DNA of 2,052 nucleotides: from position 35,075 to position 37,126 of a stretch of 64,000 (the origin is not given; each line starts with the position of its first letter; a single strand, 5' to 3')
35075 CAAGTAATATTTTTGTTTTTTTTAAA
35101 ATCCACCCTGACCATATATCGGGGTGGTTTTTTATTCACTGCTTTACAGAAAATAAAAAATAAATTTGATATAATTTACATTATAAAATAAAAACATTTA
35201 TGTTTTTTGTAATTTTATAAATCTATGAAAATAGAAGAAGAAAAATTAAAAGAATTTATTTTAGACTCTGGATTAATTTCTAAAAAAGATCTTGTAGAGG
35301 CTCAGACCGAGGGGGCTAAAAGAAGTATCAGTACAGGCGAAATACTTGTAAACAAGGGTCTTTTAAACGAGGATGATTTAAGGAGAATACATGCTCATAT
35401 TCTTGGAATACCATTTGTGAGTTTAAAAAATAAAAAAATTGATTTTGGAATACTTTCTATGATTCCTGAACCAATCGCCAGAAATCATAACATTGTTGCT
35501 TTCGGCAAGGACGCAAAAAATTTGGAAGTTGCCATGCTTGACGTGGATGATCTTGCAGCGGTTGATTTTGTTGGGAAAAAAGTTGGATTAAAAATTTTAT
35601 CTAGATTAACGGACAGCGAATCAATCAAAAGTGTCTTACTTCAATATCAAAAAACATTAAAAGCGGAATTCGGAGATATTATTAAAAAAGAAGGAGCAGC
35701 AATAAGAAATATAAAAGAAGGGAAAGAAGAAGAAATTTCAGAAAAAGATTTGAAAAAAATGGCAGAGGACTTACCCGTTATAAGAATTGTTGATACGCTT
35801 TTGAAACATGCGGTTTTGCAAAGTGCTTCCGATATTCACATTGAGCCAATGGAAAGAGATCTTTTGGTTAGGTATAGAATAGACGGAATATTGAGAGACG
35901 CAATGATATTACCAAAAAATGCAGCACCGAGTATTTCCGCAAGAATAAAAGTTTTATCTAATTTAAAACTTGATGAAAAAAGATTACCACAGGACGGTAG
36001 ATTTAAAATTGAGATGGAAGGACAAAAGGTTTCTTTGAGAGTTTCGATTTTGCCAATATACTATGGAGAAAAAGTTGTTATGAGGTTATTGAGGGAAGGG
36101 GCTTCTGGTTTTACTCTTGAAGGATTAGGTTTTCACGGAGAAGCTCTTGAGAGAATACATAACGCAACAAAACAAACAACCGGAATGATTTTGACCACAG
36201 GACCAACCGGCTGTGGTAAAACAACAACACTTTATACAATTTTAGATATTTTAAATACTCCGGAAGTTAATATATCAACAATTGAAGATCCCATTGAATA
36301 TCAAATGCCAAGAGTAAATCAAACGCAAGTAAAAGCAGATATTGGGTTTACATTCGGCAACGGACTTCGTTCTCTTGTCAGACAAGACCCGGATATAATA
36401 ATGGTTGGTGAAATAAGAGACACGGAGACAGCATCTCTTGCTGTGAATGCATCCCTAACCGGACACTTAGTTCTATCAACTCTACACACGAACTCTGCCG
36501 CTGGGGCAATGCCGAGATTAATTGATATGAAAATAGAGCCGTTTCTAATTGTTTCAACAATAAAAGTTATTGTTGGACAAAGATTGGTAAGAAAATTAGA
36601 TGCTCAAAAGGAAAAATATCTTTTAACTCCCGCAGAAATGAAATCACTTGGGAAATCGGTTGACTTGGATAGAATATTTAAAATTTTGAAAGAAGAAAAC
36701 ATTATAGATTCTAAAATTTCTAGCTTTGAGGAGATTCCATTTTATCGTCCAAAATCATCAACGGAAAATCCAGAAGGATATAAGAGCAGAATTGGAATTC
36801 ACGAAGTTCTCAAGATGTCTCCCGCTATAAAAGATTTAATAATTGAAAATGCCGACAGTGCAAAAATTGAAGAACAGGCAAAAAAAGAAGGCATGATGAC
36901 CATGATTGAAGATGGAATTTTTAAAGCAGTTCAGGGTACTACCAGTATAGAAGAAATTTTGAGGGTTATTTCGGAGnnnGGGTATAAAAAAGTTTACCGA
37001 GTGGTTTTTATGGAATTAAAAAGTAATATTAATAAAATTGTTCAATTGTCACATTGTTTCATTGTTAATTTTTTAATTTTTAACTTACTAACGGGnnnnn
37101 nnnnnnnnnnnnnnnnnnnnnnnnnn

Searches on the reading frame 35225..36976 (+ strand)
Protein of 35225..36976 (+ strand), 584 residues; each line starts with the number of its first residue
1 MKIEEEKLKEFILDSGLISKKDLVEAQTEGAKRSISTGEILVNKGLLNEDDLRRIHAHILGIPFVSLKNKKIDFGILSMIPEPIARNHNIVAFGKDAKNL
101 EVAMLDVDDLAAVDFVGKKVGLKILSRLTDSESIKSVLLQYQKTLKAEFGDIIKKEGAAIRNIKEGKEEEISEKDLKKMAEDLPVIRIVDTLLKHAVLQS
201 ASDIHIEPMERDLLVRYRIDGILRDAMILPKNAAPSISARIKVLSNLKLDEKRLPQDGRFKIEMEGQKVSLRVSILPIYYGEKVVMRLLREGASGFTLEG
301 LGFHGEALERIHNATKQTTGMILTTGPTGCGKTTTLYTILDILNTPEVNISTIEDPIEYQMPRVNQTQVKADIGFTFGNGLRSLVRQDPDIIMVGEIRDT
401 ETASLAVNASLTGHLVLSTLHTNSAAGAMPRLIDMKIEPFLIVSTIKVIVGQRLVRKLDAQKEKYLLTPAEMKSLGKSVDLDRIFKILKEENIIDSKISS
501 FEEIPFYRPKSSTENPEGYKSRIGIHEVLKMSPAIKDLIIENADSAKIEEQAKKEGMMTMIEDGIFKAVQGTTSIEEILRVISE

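Call 27: search_protein_families(library=pfam, proteins=[window:35225-36976:+])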
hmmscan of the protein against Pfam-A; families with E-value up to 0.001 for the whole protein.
window:35225-36976:+ (584 aa): 2 families
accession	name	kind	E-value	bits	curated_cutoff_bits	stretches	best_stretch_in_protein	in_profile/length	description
PF00437.27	T2SSE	-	9.7e-120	400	24.9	1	180-580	3-370/370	Type II/IV secretion system protein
PF05157.20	MshEN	-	1.1e-08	35.4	23.1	1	60-145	1-87/90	MshEN domain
